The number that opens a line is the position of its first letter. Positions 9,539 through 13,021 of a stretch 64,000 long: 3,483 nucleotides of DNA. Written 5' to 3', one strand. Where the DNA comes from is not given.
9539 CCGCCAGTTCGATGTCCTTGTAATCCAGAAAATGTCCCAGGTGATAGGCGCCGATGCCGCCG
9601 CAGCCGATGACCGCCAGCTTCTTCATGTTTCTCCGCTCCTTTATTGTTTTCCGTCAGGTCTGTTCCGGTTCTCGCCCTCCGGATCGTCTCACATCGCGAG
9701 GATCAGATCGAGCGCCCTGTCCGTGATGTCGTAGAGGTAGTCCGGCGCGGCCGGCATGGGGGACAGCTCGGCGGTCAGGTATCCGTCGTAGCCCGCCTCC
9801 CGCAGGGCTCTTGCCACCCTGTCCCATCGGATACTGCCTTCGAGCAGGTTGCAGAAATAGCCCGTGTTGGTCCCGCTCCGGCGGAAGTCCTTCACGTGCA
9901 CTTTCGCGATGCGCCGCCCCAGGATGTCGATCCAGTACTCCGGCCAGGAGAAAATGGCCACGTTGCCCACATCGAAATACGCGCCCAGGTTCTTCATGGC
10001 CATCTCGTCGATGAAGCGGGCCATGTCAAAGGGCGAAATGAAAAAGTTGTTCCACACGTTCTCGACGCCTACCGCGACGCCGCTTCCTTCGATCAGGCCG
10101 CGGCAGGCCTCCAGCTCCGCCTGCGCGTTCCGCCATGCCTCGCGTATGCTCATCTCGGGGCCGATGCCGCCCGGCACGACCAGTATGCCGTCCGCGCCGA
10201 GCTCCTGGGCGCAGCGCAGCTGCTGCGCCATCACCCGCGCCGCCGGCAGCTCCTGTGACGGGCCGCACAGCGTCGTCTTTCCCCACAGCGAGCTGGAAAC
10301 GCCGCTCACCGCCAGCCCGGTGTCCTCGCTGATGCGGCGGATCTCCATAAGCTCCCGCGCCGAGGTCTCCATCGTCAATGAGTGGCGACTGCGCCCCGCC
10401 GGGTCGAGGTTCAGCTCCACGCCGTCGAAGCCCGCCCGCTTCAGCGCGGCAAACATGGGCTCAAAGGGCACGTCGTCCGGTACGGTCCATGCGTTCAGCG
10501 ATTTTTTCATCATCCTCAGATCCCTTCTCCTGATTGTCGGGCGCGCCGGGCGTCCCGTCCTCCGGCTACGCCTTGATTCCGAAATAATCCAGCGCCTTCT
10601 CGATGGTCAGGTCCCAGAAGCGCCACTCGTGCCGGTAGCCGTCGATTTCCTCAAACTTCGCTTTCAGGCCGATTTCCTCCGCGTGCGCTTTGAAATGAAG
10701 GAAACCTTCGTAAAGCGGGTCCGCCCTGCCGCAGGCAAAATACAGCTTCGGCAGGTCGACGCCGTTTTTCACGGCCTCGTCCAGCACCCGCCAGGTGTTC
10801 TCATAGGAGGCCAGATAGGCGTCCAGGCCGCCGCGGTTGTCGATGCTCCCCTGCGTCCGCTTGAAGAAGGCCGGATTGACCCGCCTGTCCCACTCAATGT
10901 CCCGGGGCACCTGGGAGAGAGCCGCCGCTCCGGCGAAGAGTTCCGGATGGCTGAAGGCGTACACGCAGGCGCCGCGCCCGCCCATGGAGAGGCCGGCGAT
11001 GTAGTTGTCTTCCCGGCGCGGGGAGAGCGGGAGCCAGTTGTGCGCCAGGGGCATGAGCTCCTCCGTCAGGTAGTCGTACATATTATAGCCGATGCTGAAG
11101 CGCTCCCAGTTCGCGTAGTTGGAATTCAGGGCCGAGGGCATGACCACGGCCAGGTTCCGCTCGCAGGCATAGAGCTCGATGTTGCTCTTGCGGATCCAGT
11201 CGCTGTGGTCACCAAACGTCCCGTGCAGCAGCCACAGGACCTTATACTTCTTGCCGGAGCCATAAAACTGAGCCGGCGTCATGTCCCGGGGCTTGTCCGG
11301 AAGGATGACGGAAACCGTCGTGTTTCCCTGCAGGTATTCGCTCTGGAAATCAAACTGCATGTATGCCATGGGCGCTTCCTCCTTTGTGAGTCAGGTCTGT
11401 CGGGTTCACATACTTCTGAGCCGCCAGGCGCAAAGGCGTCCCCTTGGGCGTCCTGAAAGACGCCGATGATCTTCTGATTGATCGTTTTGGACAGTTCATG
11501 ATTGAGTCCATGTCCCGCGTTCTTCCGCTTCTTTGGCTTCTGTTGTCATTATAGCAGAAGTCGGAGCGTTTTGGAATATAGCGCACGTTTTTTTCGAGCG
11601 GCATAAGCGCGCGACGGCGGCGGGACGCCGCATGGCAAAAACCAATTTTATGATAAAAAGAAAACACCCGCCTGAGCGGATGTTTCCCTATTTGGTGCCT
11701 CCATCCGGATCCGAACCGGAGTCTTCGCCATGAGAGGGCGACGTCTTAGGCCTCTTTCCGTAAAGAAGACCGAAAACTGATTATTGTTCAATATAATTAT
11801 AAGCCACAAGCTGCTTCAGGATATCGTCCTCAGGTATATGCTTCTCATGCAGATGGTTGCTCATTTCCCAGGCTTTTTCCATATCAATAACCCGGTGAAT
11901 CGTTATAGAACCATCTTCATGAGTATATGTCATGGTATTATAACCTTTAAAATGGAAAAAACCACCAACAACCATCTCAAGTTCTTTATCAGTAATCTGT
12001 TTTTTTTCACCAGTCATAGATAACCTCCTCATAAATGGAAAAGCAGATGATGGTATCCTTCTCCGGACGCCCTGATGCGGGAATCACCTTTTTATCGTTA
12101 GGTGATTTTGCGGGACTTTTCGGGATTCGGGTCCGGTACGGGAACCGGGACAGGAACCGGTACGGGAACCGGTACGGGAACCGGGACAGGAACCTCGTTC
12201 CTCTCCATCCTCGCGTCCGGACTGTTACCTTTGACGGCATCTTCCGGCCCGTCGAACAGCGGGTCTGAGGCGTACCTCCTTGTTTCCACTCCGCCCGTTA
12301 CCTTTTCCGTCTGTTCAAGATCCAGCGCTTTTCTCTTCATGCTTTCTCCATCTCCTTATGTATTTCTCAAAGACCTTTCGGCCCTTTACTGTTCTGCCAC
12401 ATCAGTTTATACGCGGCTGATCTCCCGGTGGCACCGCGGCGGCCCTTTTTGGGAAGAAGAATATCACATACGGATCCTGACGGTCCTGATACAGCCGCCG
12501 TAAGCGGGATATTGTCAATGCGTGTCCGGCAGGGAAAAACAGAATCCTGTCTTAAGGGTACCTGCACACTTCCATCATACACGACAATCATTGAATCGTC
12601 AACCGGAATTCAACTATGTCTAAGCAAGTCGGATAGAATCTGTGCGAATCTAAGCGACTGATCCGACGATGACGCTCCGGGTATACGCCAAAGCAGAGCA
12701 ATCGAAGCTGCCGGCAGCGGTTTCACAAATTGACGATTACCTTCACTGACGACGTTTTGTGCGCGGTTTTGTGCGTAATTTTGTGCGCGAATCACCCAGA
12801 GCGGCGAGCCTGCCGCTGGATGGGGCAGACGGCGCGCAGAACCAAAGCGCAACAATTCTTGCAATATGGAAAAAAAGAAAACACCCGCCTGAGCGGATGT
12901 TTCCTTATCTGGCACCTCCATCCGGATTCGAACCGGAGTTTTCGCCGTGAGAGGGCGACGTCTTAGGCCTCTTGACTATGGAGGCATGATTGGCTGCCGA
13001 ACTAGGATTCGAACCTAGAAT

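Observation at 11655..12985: AT-rich 1.1-kb micro-island behind tRNA-Glu, bounded by 102-bp direct repeats and lacking any recombinase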

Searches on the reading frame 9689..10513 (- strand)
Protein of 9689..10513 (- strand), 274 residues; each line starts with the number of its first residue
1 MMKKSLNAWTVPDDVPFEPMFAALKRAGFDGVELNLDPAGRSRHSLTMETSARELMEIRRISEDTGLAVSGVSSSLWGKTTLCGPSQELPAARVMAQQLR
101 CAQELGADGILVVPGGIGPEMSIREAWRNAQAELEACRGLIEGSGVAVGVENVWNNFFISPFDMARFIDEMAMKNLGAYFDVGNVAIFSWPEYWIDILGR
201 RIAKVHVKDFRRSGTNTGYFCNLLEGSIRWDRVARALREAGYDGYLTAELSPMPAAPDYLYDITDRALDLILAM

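Call 69: find_encoding_contigs(protein=window:9689-10513:-, flank=6000, max_places=10)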
Protein window:9689-10513:- (274 aa): 9 contigs read that carry it; 8 places shown.
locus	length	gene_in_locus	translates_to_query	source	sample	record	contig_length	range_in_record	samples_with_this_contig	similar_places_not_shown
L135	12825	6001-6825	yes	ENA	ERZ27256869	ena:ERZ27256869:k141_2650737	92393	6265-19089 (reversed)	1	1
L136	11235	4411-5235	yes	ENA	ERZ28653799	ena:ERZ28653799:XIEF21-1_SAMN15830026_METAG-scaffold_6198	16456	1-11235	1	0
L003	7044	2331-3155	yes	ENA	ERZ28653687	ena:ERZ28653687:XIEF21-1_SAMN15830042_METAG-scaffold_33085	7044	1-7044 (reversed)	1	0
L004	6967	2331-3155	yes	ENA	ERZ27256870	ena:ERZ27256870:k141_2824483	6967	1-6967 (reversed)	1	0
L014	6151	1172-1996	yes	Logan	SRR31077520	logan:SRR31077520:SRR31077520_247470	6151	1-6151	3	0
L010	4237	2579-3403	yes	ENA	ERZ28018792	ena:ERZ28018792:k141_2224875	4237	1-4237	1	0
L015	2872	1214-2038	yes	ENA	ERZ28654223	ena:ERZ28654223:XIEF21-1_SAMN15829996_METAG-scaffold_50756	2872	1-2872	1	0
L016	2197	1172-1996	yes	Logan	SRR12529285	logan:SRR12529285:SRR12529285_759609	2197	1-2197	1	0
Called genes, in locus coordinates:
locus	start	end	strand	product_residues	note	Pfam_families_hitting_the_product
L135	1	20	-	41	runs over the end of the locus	-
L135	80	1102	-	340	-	PF02912:Phe_tRNA-synt_N, PF01409:tRNA-synt_2d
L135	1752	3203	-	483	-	PF00478:IMPDH, PF03060:NMO (faint), PF00571:CBS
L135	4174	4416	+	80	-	-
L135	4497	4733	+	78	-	-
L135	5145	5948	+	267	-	PF00756:Esterase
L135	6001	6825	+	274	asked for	PF01261:AP_endonuc_2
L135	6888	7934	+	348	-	PF01408:GFO_IDH_MocA, PF02894:GFO_IDH_MocA_C, PF22725:GFO_IDH_MocA_C3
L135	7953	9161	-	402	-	-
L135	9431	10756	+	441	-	PF01547:SBP_bac_1, PF13416:SBP_bac_8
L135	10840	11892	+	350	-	PF02463:SMC_N (weak), PF20703:nSTAND1 (weak), PF00005:ABC_tran, PF13304:AAA_21 (faint), PF08402:TOBE_2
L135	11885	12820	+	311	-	PF00528:BPD_transp_1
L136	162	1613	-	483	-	PF00478:IMPDH, PF03060:NMO (faint), PF00571:CBS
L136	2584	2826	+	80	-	-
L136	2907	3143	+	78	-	-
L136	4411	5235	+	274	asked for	PF01261:AP_endonuc_2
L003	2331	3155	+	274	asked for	PF01261:AP_endonuc_2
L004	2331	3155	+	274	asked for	PF01261:AP_endonuc_2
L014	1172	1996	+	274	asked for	PF01261:AP_endonuc_2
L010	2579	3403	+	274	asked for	PF01261:AP_endonuc_2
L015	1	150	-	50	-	?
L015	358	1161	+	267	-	PF00756:Esterase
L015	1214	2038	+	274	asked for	PF01261:AP_endonuc_2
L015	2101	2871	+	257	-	?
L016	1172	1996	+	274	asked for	PF01261:AP_endonuc_2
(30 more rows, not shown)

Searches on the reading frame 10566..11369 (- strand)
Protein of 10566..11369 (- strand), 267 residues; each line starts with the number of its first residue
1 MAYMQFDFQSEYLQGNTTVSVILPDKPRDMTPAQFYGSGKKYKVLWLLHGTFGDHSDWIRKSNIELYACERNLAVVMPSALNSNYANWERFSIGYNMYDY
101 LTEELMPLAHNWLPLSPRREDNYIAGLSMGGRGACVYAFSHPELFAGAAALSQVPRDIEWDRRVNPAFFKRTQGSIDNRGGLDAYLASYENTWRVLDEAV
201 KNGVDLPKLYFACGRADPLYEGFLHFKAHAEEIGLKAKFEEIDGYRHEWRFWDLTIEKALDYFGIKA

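Call 9: search_protein_families(library=pfam, proteins=[window:10566-11369:-], max_evalue=1)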
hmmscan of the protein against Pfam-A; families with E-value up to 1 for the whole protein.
window:10566-11369:- (267 aa): 2 families
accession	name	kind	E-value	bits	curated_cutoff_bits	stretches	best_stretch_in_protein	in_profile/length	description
PF00756.26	Esterase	-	1.7e-15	57.9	22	1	10-168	1-165/251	Putative esterase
PF00561.26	Abhydrolase_1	-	0.00089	19.4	25.8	1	120-163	69-112/245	alpha/beta hydrolase fold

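Call 16: find_encoding_contigs(protein=window:10566-11369:-, flank=6000, max_places=10)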
Protein window:10566-11369:- (267 aa): 10 contigs read that carry it; 8 places shown.
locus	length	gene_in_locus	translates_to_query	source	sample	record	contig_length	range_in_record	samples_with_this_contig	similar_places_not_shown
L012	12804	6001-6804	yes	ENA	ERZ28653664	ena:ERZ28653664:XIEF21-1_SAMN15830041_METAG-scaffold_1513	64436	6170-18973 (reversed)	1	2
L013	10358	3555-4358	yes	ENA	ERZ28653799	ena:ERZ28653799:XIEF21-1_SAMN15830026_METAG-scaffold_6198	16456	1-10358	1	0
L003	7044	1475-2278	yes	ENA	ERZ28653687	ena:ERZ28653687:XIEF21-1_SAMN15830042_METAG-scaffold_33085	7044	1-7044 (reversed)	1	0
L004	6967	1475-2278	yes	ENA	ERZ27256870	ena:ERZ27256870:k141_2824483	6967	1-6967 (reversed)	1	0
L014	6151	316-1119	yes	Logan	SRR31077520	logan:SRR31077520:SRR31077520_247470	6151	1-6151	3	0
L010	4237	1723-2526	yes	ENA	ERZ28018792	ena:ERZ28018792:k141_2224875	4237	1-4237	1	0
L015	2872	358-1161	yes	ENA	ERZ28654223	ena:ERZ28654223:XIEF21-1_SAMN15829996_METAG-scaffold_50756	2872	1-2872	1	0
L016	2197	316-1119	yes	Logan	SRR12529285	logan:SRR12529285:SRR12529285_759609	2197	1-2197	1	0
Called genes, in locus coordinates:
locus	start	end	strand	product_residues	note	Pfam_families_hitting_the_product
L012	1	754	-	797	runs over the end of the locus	PF01588:tRNA_bind, PF03483:B3_4, PF03484:B5, PF17759:tRNA_synthFbeta, PF03147:FDX-ACB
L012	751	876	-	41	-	-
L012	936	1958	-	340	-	PF02912:Phe_tRNA-synt_N, PF01409:tRNA-synt_2d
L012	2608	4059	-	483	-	PF00478:IMPDH, PF03060:NMO (faint), PF00571:CBS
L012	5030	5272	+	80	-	-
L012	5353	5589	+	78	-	-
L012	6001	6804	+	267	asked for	PF00756:Esterase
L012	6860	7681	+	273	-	PF01261:AP_endonuc_2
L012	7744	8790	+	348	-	PF01408:GFO_IDH_MocA, PF02894:GFO_IDH_MocA_C, PF22725:GFO_IDH_MocA_C3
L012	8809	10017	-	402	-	-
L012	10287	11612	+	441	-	PF01547:SBP_bac_1, PF13416:SBP_bac_8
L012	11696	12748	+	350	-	PF02463:SMC_N (weak), PF20703:nSTAND1 (weak), PF00005:ABC_tran, PF13304:AAA_21 (faint), PF08402:TOBE_2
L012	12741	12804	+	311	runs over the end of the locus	PF00528:BPD_transp_1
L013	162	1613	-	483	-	PF00478:IMPDH, PF03060:NMO (faint), PF00571:CBS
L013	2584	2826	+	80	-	-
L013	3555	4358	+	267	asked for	PF00756:Esterase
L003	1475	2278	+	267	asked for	PF00756:Esterase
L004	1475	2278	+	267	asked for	PF00756:Esterase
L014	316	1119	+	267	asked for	PF00756:Esterase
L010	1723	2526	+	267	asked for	PF00756:Esterase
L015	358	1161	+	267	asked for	PF00756:Esterase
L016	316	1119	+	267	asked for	PF00756:Esterase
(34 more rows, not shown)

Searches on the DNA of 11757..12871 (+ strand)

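Call 36: search_dna_similar(query=window:11757-12871:+, collection=phages, mode=distant, max_evalue=0.01)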
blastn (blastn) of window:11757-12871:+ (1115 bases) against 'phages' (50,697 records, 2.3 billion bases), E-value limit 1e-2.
No match.

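Call 37: search_dna_similar(query=window:11757-12871:+, collection=plasmids, mode=distant, max_evalue=0.01)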
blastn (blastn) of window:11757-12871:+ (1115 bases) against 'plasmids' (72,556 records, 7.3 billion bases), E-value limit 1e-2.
Records with a match: 4; places in all: 6; records where one place covers at least 80% of the query: 0.
Best place of each record, by identity: 80-90% 4.
By first word of the organism name: Granulicella 1; Streptomyces 1; Rhodococcus 1; Klebsiella 1.
By predicted mobility (MOB-suite, as given by PLSDB): non-mobilizable 3; conjugative 1.
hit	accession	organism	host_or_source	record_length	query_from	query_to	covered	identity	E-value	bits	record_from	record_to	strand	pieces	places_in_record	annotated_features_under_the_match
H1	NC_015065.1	Granulicella tundricola MP5ACTX9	-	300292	373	438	6%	80.3%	4e-6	62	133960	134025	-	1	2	beta-1,3-glucanase family protein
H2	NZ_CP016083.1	Streptomyces sp. SAT1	Adenophora trachelioides Maxim.,single ...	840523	377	438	6%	80.6%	2e-3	53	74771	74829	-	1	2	none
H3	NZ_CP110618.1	Rhodococcus antarcticus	whole organism,T5 medium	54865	377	428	5%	80.8%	7e-3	50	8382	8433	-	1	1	none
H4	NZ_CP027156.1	Klebsiella pneumoniae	-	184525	385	431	4%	83.0%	7e-3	50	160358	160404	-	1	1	none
